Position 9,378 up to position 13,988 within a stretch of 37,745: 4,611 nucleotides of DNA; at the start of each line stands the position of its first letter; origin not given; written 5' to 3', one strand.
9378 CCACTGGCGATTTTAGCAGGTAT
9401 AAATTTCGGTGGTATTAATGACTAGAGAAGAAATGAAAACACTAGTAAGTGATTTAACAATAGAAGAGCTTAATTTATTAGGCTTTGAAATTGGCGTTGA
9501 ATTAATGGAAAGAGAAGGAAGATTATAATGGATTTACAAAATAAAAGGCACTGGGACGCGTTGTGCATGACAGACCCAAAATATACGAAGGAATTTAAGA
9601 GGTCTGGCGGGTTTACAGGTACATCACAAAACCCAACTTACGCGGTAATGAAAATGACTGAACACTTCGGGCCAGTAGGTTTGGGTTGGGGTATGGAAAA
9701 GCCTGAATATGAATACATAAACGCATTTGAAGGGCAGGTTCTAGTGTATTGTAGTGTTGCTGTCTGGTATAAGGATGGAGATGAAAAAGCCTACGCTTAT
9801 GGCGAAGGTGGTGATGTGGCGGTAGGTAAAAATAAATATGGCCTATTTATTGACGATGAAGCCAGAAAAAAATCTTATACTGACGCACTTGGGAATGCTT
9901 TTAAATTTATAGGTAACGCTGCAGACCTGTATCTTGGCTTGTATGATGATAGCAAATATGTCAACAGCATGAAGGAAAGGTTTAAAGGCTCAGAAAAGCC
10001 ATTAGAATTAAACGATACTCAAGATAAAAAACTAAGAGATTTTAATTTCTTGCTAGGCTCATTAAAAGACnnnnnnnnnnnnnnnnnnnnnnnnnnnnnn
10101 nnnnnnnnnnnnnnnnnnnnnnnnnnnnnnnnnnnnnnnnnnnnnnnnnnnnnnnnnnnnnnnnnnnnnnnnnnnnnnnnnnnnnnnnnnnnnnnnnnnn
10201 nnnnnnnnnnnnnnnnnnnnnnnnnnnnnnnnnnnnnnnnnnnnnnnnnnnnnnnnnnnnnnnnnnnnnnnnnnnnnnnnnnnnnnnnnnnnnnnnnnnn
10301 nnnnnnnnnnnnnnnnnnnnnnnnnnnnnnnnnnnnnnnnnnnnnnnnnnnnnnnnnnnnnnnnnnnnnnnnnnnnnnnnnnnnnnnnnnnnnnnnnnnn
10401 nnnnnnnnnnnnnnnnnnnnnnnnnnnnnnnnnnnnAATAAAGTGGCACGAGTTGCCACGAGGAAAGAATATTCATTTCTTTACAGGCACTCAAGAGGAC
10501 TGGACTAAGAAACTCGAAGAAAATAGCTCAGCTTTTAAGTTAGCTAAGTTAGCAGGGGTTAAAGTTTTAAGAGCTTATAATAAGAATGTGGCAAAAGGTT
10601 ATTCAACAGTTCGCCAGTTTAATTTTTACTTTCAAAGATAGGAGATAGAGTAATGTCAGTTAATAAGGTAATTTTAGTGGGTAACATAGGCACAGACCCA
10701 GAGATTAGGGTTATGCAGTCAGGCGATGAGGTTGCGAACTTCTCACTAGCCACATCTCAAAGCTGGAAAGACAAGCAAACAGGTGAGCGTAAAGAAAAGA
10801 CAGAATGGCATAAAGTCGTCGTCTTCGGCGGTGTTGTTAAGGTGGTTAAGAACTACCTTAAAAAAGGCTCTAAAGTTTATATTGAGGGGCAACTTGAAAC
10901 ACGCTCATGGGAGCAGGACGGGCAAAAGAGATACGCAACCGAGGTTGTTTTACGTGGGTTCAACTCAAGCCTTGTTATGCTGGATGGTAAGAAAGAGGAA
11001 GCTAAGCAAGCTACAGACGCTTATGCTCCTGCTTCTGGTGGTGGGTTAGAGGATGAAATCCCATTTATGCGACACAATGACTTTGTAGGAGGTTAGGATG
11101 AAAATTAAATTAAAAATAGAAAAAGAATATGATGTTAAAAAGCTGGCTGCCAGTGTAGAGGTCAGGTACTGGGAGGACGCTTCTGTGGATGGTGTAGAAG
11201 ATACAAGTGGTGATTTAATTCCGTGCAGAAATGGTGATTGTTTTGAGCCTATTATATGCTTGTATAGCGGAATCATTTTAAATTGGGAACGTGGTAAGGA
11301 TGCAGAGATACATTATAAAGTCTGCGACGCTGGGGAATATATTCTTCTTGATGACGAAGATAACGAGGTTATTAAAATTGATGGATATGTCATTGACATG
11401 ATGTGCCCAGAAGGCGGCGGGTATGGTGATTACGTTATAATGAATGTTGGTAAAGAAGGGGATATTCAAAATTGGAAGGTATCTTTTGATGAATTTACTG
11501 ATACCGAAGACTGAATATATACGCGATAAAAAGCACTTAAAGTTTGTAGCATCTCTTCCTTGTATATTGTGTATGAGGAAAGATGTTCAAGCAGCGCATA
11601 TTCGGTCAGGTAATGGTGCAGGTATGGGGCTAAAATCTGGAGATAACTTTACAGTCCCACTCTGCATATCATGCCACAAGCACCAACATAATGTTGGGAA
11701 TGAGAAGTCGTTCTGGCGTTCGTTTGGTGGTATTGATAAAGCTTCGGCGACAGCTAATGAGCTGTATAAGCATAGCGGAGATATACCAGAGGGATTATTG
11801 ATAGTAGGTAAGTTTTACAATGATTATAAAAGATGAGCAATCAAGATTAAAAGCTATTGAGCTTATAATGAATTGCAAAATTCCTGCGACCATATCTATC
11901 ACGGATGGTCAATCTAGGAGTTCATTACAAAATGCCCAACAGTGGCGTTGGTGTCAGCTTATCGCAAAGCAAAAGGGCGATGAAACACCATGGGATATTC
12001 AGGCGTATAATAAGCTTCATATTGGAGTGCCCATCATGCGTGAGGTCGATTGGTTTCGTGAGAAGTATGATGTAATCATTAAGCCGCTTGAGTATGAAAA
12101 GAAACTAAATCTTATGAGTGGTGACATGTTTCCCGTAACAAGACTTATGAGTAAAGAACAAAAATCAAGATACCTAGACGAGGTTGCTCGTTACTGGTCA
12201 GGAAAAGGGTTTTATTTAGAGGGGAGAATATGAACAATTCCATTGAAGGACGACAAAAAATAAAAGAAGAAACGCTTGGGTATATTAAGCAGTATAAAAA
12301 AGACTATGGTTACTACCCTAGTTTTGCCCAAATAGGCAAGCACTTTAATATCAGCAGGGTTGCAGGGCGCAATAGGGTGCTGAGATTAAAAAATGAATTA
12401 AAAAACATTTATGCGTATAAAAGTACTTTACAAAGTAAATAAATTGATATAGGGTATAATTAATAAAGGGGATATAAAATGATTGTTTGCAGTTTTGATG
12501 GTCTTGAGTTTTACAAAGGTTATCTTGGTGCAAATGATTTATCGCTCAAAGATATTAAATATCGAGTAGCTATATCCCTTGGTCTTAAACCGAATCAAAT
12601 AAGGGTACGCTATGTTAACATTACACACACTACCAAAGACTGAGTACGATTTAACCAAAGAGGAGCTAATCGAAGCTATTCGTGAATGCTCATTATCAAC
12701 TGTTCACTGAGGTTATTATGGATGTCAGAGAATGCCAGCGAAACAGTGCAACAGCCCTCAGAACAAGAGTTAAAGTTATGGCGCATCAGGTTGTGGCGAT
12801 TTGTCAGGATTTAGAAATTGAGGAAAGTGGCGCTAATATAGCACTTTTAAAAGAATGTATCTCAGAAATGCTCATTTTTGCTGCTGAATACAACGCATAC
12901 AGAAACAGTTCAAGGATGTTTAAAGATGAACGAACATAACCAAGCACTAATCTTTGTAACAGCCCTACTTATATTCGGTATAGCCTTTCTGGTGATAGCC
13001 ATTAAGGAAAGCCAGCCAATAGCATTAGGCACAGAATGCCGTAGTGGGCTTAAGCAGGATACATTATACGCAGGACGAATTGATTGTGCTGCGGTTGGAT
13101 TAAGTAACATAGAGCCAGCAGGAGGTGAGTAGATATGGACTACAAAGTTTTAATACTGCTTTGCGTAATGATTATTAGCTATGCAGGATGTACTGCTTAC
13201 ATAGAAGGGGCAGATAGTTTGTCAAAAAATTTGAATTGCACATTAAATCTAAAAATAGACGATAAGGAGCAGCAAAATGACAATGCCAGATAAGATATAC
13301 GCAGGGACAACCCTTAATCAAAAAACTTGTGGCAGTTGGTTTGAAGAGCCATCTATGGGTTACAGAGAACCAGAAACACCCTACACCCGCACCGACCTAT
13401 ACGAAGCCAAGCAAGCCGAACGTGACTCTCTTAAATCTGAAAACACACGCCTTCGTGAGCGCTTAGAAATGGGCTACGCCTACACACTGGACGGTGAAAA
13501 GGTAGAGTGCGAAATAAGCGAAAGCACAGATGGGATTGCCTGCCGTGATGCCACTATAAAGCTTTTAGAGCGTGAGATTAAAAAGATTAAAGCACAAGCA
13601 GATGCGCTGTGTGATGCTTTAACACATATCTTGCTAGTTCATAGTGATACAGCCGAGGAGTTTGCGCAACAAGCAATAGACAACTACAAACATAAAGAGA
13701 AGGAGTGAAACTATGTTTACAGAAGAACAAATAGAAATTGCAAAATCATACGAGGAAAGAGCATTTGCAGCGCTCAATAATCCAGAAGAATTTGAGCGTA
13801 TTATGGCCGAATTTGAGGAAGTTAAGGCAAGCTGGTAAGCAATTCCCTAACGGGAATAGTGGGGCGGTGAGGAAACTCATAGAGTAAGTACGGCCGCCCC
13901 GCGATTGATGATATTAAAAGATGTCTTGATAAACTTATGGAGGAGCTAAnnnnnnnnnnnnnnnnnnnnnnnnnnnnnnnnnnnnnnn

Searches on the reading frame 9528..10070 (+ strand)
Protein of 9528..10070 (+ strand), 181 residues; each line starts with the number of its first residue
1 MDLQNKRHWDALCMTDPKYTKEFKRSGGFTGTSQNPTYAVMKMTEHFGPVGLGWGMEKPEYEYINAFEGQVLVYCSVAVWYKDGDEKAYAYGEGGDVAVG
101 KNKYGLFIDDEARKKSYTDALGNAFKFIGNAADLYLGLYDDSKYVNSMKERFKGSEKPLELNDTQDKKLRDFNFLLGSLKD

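Call 88: search_solved_structures(query=window:9528-10070:+, max_evalue=1, show_alignments=1)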
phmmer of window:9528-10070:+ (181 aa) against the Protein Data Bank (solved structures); distinct sequences matched with E-value up to 1: 27.
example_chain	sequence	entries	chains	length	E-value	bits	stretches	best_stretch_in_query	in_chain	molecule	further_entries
1ytc_A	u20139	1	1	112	0.0076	19.5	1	80-163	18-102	YEAST ISO-2 CYTOCHROME C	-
1yea_A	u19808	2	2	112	0.021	18.1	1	80-163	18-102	CYTOCHROME C | Cytochrome c iso-2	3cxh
1h2i_A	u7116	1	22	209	0.024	17.9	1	40-167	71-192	DNA REPAIR PROTEIN RAD52 HOMOLOG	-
1yeb_A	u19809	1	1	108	0.024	17.9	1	80-164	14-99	CYTOCHROME C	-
1kn0_A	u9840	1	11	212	0.025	17.8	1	40-167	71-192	Rad52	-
5xs0_A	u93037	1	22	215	0.026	17.8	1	40-167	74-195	DNA repair protein RAD52 homolog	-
5jrb_A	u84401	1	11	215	0.076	16.3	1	43-167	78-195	DNA repair protein RAD52 homolog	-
5xrz_A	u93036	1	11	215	0.076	16.3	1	43-167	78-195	DNA repair protein RAD52 homolog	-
9msz_A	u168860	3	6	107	0.079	16.2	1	91-163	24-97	Cytochrome c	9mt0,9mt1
8ril_A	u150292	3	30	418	0.11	15.7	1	43-167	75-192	DNA repair protein RAD52 homolog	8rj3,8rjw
8h1p_A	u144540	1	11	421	0.11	15.7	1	43-167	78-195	DNA repair protein RAD52 homolog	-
1rap_A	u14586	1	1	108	0.17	15.1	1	86-164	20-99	REP A2 ISO-1-CYTOCHROME C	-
1chj_A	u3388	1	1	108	0.24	14.6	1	88-164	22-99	CYTOCHROME C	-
6c4w_A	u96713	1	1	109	0.25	14.6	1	90-164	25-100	cytochrome c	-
1cyc_A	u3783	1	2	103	0.27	14.4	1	90-163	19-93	FERROCYTOCHROME C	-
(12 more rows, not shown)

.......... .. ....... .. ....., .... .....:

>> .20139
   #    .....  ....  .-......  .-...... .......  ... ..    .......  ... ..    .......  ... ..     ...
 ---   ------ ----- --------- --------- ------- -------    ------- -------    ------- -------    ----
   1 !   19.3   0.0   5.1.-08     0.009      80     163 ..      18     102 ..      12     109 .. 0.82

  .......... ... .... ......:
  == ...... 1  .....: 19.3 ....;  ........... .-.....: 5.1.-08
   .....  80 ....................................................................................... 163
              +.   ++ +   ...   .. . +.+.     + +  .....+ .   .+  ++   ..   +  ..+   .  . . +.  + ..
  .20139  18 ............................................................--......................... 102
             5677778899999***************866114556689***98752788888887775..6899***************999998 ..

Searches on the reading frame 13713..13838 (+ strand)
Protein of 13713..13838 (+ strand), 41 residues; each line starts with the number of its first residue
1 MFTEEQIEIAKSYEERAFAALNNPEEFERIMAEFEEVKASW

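Call 10: search_protein_families(library=phrogs, proteins=[window:13713-13838:+], max_evalue=0.01)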
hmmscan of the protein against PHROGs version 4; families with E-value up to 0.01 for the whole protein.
window:13713-13838:+ (41 aa): 0 families

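Call 11: search_protein_families(library=pfam, proteins=[window:13713-13838:+], max_evalue=0.01)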
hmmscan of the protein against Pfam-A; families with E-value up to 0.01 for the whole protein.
window:13713-13838:+ (41 aa): 0 families
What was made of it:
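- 13713..13838 (+): 41-aa ORF, the last gene before the left junction (left flank A). No family hits (calls 10, 11).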

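Call 42: find_encoding_contigs(protein=window:13713-13838:+, flank=10000, max_places=10)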
Protein window:13713-13838:+ (41 aa): 1 contig read that carries it; 1 place shown.
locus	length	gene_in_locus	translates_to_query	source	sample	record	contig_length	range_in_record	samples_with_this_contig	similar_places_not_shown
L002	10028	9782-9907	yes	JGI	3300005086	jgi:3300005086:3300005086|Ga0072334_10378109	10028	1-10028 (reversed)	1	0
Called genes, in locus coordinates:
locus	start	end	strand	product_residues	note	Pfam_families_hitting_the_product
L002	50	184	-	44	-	-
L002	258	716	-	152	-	-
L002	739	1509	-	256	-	-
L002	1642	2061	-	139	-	-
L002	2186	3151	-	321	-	PF01555:N6_N4_Mtase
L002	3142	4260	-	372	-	PF00271:Helicase_C (weak)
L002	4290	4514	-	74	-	-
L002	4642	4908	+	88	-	-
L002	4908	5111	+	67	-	-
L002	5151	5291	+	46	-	-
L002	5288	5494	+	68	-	-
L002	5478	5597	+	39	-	-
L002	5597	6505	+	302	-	-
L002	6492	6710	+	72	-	-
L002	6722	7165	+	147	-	PF00436:SSB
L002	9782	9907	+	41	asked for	-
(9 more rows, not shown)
